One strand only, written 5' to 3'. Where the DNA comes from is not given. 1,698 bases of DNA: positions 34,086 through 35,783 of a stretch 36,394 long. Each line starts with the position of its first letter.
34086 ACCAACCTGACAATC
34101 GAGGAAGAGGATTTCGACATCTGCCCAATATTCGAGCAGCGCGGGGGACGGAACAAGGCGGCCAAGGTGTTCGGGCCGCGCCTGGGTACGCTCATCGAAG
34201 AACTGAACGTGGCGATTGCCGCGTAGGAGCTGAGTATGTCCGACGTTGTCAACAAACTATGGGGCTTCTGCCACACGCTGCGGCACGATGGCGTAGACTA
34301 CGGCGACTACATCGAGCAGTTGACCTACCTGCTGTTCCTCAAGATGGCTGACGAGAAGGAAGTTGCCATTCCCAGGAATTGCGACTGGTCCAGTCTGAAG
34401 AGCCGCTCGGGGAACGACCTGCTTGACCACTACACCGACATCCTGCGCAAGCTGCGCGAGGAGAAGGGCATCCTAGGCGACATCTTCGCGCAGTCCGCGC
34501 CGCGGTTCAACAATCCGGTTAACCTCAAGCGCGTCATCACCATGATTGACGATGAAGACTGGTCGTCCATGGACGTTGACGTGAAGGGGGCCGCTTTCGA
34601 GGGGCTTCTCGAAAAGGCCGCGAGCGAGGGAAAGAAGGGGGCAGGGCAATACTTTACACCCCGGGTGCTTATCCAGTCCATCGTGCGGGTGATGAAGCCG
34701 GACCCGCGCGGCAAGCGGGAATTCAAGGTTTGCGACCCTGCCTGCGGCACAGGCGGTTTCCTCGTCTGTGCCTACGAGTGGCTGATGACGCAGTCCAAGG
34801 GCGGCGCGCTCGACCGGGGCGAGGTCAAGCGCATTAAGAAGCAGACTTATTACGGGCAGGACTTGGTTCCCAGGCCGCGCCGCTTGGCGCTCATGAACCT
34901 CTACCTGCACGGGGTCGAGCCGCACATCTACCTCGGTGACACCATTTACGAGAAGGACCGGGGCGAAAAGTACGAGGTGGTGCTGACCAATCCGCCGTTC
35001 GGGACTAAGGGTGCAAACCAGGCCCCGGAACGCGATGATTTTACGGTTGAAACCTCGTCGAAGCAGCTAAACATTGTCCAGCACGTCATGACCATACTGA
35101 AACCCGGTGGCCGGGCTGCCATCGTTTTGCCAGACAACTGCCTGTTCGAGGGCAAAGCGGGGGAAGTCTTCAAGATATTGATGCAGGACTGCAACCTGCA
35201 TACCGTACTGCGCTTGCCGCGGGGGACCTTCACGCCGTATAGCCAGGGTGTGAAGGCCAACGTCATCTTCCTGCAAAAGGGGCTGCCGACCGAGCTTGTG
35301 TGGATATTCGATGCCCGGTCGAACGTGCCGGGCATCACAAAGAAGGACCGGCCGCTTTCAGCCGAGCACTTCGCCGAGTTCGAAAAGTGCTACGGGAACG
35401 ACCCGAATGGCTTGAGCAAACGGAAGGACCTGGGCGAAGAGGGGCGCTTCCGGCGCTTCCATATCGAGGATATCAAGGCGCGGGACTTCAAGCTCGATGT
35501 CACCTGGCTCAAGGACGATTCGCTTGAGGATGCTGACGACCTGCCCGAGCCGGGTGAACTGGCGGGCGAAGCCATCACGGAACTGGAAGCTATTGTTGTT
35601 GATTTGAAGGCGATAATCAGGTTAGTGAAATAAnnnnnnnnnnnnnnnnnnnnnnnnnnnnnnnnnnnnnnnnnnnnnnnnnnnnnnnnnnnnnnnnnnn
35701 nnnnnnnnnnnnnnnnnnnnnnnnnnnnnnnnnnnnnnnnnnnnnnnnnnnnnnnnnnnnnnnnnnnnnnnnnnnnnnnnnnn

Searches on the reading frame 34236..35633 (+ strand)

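Call 72: search_protein_families(library=pfam, proteins=[window:34236-35633:+], max_evalue=0.001)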
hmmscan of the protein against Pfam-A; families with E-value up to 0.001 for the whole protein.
window:34236-35633:+ (465 aa): 5 families
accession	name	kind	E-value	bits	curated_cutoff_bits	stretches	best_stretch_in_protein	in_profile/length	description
PF02384.22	N6_Mtase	-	7.8e-63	213.1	20.4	1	114-423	3-300/311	N-6 DNA Methylase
PF12161.14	HsdM_N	-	1.2e-12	49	24.5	1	5-104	2-135/135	HsdM N-terminal domain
PF01170.24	UPF0020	-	7.4e-06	26.2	22.3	1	160-274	27-149/197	RMKL-like, methyltransferase domain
PF20473.4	MmeI_Mtase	-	1.2e-05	25.1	27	1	162-224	20-84/259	MmeI, DNA-methyltransferase domain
PF07669.17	Eco57I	-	0.00068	20.2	25.3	0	242-326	71-164/171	Eco57I restriction-modification methylase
